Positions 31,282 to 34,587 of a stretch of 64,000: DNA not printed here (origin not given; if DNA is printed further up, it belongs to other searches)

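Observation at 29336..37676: ABC sugar importer preceded by an NHL-TPR-Yip1 membrane protein and an about 1000-aa secreted coiled-coil (DUF5696-like) protein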

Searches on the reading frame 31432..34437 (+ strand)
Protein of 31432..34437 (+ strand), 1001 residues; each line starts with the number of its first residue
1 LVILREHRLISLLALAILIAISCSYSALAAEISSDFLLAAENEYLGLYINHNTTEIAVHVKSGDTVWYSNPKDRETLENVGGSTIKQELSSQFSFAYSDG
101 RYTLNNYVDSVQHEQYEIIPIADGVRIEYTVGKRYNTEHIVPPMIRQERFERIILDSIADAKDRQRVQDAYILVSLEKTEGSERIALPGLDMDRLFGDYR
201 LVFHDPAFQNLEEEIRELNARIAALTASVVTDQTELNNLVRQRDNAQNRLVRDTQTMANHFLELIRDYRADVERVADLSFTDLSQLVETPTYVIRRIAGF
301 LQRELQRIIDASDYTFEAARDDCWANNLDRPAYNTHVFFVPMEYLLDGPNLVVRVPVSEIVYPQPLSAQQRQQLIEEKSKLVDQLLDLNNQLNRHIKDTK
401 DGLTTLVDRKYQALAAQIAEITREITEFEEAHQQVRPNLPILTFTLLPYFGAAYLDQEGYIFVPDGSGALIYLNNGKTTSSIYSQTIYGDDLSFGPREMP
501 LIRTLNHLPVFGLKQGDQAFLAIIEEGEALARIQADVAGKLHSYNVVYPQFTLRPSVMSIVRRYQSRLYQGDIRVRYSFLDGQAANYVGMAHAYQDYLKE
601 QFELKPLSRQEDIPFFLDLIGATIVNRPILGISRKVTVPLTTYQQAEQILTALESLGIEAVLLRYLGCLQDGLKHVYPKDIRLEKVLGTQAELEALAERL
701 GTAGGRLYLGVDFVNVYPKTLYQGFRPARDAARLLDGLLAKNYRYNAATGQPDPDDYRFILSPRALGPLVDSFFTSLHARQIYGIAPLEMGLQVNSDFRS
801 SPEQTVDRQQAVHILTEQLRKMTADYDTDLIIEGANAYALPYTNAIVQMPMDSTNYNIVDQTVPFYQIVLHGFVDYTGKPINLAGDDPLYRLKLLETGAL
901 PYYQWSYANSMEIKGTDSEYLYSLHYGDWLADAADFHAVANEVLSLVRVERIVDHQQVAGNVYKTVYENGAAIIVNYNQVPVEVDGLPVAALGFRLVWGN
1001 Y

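Call 4: search_protein_families(library=pfam, proteins=[window:31432-34437:+], max_evalue=0.01)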
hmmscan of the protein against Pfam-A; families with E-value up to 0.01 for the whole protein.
window:31432-34437:+ (1001 aa): 2 families
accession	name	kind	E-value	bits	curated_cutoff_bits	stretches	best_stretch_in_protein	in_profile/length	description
PF18952.6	DUF5696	-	6.7e-182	606.7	25.6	1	436-994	47-612/612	Family of unknown function (DUF5696)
PF22638.1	FlgK_D1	-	0.00057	20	28.6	1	364-434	32-100/233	Flagellar hook-associated protein FlgK helical domain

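Call 6: search_solved_structures(query=window:31432-34437:+, max_evalue=1)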
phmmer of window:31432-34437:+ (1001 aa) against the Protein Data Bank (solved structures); distinct sequences matched with E-value up to 1: 1.
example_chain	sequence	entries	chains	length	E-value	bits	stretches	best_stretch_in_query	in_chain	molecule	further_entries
9j88_B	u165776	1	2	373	0.34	11.8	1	577-664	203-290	Serine proteinase inhibitor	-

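Call 7: search_protein_families(library=ncbifam, proteins=[window:31432-34437:+], max_evalue=0.01)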
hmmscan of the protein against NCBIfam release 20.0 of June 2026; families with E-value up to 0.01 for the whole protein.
window:31432-34437:+ (1001 aa): 1 family
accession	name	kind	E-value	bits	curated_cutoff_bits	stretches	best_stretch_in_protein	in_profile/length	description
TIGR04523.1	Mplasa_alph_rch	subfamily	0.0098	13.8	270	0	209-259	228-278/745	helix-rich protein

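Call 8: find_homologous_proteins(query=window:31432-34437:+, max_evalue=0.00001)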
Query window:31432-34437:+ (1001 aa): 200 proteins with E <= 0.00001 among 8000 candidates; the best 120 are listed.
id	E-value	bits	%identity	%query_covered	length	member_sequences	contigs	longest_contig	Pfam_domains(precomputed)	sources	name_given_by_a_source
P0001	0.0e+0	2240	100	100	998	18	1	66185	PF18952.7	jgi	-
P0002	0.0e+0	1754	77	100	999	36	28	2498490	PF18952.7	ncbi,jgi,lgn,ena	jgi:hypothetical protein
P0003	0.0e+0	1725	77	98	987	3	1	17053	PF18952.7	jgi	-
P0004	0.0e+0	1202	54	98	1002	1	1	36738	PF18952.7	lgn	-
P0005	2.7e-210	719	48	56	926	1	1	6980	PF18952.7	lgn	-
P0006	1.9e-205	703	44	55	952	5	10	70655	PF18952.7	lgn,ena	-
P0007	3.9e-200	685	36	99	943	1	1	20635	PF18952.7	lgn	-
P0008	7.5e-199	681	43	56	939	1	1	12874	PF18952.7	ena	-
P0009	1.3e-193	664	42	54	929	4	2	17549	PF18952.7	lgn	-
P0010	1.3e-192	660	43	55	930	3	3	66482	PF18952.7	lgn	-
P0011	2.7e-191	656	33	100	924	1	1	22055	PF18952.7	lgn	-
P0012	6.4e-191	655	43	57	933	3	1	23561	PF18952.7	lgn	-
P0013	1.8e-190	653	42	54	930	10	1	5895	PF18952.7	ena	-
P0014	2.0e-189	650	44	54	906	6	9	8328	PF18952.7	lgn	-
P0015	4.3e-189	649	45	54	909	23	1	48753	PF18952.7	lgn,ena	-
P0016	2.8e-186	639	42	56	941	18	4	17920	PF18952.7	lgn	-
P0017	5.0e-185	635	40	56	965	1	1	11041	PF18952.7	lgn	-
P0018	1.2e-184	634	46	56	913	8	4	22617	PF18952.7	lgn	-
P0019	3.8e-184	632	42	56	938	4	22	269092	PF18952.7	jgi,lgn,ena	-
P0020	4.5e-184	632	44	56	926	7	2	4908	PF18952.7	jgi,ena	-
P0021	8.3e-184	631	43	56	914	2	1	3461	PF18952.7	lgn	-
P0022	1.7e-183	630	42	56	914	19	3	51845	PF18952.7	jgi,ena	-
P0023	5.8e-183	628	41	54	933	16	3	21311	PF18952.7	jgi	-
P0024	3.2e-182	626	39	55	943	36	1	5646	PF18952.7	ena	-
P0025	3.2e-182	626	43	56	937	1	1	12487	PF18952.7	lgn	-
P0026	6.4e-182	625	43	56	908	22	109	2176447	PF18952.7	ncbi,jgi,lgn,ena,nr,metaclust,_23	ncbi:MAG TPA: hypothetical protein GXZ20_08170 [Halanaerobiaceae bacterium]|nr:DUF5696 domain-contai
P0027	1.6e-181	624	42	56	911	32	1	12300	PF18952.7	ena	-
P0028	2.3e-181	623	42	58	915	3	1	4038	PF18952.7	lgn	-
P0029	2.6e-181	623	42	56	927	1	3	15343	PF18952.7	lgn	-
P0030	3.6e-181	622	35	97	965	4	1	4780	PF18952.7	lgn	-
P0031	9.0e-180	618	42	54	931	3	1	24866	PF18952.7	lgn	-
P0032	4.5e-178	612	43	56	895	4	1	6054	PF18952.7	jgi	-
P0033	1.2e-176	607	35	98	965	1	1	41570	PF18952.7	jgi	jgi:hypothetical protein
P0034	1.1e-175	604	42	56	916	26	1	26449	PF18952.7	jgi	-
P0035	3.5e-175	603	37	97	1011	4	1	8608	PF18952.7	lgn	-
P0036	3.8e-175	602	35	100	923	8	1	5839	PF18952.7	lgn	-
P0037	1.7e-174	600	41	56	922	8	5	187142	PF18952.7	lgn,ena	-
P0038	4.8e-174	599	41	56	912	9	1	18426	PF18952.7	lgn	-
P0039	1.1e-171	591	43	56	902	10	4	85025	PF18952.7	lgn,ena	-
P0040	1.7e-166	574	42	56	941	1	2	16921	PF18952.7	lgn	-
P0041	1.3e-165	571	35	99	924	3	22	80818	PF18952.7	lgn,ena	-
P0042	6.6e-165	569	36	95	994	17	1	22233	PF18952.7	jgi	jgi:hypothetical protein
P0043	3.1e-164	566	40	55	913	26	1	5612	PF18952.7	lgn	-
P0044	7.0e-164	565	40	56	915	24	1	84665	PF18952.7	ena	-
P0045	2.8e-162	560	34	96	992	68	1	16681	PF18952.7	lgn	-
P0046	5.3e-162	559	40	56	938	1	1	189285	PF18952.7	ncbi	ncbi:DUF5696 domain-containing protein [Natronospora cellulosivora (SeqCode)]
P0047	2.2e-161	557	30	100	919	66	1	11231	PF18952.7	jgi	jgi:hypothetical protein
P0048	5.9e-161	556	32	98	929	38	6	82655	PF18952.7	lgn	-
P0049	1.2e-160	555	41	55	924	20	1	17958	PF18952.7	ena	-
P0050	4.0e-160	553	40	56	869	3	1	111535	PF18952.7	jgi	-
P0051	2.0e-159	551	35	97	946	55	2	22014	PF18952.7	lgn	-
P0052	6.3e-159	549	41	57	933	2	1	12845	PF18952.7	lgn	-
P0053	1.9e-158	547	40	55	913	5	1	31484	PF18952.7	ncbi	-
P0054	1.0e-157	545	34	98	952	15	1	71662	PF18952.7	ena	-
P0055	1.4e-157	544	34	99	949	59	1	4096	PF18952.7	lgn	-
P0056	3.9e-157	543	41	56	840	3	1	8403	PF18952.7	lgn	-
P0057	4.2e-157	543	41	56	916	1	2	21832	PF18952.7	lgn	-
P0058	1.2e-156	541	39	56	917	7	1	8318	PF18952.7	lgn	-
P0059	3.8e-156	540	40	56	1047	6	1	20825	PF18952.7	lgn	-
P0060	1.0e-155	538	40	56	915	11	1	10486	PF18952.7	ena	-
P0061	6.5e-155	536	41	55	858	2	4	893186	PF18952.7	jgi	jgi:hypothetical protein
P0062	7.5e-155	535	40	56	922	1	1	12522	PF18952.7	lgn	-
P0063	7.8e-155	535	34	97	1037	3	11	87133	PF18952.7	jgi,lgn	jgi:hypothetical protein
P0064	5.8e-154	532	38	56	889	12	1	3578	PF18952.7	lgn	-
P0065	7.3e-153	529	33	97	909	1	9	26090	PF18952.7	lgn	-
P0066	2.2e-152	527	38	55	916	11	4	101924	PF18952.7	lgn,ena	-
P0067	2.2e-152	527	41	56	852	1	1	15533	PF18952.7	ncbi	ncbi:MAG TPA: DUF5696 domain-containing protein [Tissierellaceae bacterium]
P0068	3.1e-152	527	39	56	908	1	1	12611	PF18952.7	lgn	-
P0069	3.8e-152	526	39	55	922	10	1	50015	PF18952.7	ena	-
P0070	6.9e-152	526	33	99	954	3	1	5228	PF18952.7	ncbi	-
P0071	3.0e-151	523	34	99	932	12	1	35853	PF18952.7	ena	-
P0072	3.5e-148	513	41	56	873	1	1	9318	PF18952.7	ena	-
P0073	3.5e-147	510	33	97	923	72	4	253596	PF18952.7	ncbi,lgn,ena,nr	ncbi:MAG TPA: DUF5696 domain-containing protein [Limnochordia bacterium]|nr:DUF5696 domain-containin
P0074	4.1e-146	506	33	100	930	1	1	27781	PF18952.7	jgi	-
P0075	9.2e-146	505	39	56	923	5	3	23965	PF18952.7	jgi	jgi:hypothetical protein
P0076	4.3e-145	503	39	56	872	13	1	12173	PF18952.7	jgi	-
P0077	1.8e-144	501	40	56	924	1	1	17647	PF18952.7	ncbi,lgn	-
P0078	2.0e-144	501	39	56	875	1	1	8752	PF18952.7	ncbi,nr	ncbi:MAG: hypothetical protein GX085_06335 [Firmicutes bacterium]|nr:hypothetical protein [Bacillota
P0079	4.0e-144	500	39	56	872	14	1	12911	PF18952.7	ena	-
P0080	7.0e-144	499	40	56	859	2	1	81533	PF18952.7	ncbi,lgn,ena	-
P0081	9.1e-144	499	34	96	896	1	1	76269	PF18952.7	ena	-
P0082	2.4e-143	497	39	56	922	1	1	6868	PF18952.7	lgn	-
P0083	1.8e-142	494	40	43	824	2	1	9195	PF18952.7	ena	-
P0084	5.0e-142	493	39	56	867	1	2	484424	PF18952.7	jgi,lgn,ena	-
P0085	7.6e-142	492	33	99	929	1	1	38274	PF18952.7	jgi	jgi:hypothetical protein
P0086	7.1e-141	489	41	58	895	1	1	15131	PF18952.7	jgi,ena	-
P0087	1.4e-140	488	37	56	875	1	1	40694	PF18952.7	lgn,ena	-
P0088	2.6e-139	484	37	56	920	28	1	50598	PF18952.7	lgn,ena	-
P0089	1.6e-138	481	37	63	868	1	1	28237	PF18952.7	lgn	-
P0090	1.5e-136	475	39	56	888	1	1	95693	PF18952.7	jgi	-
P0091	8.2e-134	466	38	57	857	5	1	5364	PF18952.7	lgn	-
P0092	8.2e-134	466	38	56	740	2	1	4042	PF18952.7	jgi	jgi:hypothetical protein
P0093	4.4e-132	460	39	56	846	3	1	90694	PF18952.7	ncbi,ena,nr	nr:DUF5696 domain-containing protein [Paenibacillus bovis]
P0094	1.1e-130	455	37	55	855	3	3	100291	PF18952.7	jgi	-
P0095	4.5e-128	447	31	100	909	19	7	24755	PF18952.7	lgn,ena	-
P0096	3.1e-127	444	37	56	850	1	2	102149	PF18952.7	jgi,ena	-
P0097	7.0e-127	443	36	56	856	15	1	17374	PF18952.7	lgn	-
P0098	1.4e-124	435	35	59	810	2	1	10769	PF18952.7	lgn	-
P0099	4.3e-124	434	36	55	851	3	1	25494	PF18952.7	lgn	-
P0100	5.6e-124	433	36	57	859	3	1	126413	PF18952.7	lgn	-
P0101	2.3e-123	431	35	56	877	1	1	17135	PF18952.7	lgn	-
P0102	8.5e-123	429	37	56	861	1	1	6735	PF18952.7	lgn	-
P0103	5.3e-122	427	36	57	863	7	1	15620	PF18952.7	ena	-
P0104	1.4e-121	425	30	98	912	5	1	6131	PF18952.7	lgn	-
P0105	2.6e-118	414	36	56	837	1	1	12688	PF18952.7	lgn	-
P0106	3.1e-118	414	37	55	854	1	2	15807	PF18952.7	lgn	-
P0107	1.7e-115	405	38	57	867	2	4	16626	PF18952.7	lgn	-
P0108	9.9e-115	403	35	55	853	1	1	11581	PF18952.7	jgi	-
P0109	1.3e-114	402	34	56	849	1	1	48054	PF18952.7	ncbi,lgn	ncbi:MAG: DUF5696 domain-containing protein [Bacillota bacterium]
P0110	1.5e-113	399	36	55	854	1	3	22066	PF18952.7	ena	-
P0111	2.7e-113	398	35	55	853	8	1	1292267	PF18952.7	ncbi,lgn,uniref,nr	ncbi:DUF5696 domain-containing protein [Paenibacillus camelliae]|uniref:DUF5696 domain-containing pr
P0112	4.0e-111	391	36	55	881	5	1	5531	PF18952.7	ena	-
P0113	1.0e-109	386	37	55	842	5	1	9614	PF18952.7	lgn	-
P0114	6.8e-107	377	32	56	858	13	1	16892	PF18952.7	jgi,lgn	jgi:hypothetical protein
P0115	7.7e-107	376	36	56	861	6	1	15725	PF18952.7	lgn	-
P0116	2.1e-104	368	33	56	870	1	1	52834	PF18952.7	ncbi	-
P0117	3.5e-104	368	36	55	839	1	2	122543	PF18952.7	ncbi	-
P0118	4.4e-104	367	35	55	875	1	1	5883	PF18952.7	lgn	-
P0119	1.1e-103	366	34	55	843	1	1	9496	PF18952.7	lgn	-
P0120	2.1e-103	365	36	55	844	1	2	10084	PF18952.7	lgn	-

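Call 11: find_related_loci(query=A1, collection=genome_contigs, flank=10000)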
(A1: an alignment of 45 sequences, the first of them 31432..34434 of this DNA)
Query A1 (1001 aa) in genome_contigs; peptide patterns used: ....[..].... (x = any residue, [..] = any of these).
597 stretches matched a pattern (row limit reached: there are more); 590 encode a relative of the query (tblastn E <= 1e-3); the best 80 are kept; 80 distinct loci.
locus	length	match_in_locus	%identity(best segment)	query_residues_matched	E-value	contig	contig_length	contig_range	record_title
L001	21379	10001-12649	36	36-984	9e-170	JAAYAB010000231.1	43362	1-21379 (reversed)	MAG: Bacillota bacterium isolate AS02xzSISU_7 28756_AS02, whole genome shotgun sequence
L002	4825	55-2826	34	11-978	3e-161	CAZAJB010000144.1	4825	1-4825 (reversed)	MAG TPA_asm: uncultured Clostridiaceae bacterium isolate binchicken_co173_12 genome assembly, contig: NODE_57391_length_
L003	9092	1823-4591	35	17-994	1e-156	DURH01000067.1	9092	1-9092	MAG TPA_asm: Bacillota bacterium isolate AS08sgBPME_75 277556_AS08, whole genome shotgun sequence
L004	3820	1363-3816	34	23-911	9e-162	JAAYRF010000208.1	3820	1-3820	MAG: Bacillota bacterium isolate AS23ysBPME_168 126510_AS23, whole genome shotgun sequence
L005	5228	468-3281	33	8-994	4e-156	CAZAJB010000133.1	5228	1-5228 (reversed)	MAG TPA_asm: uncultured Clostridiaceae bacterium isolate binchicken_co173_12 genome assembly, contig: NODE_51704_length_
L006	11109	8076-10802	33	13-996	1e-152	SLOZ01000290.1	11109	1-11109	MAG: Limnochordia bacterium isolate CSSed165cm_473 CSSed16-5cm-21529, whole genome shotgun sequence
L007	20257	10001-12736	34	12-1000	1e-148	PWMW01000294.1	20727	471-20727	MAG: Clostridiales bacterium isolate CSSed10_292 CS-Sed10-C4551, whole genome shotgun sequence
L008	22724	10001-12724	32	3-1000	1e-138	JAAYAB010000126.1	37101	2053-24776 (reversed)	MAG: Bacillota bacterium isolate AS02xzSISU_7 12191_AS02, whole genome shotgun sequence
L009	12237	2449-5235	43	9-997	2e-137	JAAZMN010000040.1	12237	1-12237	MAG: Bacillota bacterium isolate AS23ysBPME_69 32312_AS23, whole genome shotgun sequence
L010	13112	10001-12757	42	11-997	2e-136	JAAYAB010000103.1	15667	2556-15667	MAG: Bacillota bacterium isolate AS02xzSISU_7 9237_AS02, whole genome shotgun sequence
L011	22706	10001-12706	42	13-999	1e-136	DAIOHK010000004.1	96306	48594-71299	MAG TPA_asm: Bacillota bacterium isolate CTOTU40321 NODE_152_length_96306_cov_7.873477, whole genome shotgun sequence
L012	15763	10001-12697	43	5-997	9e-137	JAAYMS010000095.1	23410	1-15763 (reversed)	MAG: Bacillota bacterium isolate AS20ysBPTH_44 39597_AS20, whole genome shotgun sequence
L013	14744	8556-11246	42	12-994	2e-136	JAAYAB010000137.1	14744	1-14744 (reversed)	MAG: Bacillota bacterium isolate AS02xzSISU_7 14327_AS02, whole genome shotgun sequence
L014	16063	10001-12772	43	9-1000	6e-135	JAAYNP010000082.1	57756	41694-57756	MAG: Bacillota bacterium isolate AS21ysBPME_219 151101_AS21, whole genome shotgun sequence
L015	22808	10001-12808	43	3-997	6e-135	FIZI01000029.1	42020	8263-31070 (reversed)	uncultured Clostridia bacterium genome assembly, contig: 2643, whole genome shotgun sequence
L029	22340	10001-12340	39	38-994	2e-119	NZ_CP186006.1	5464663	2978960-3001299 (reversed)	Paenibacillus sp. EC2-1 chromosome, complete genome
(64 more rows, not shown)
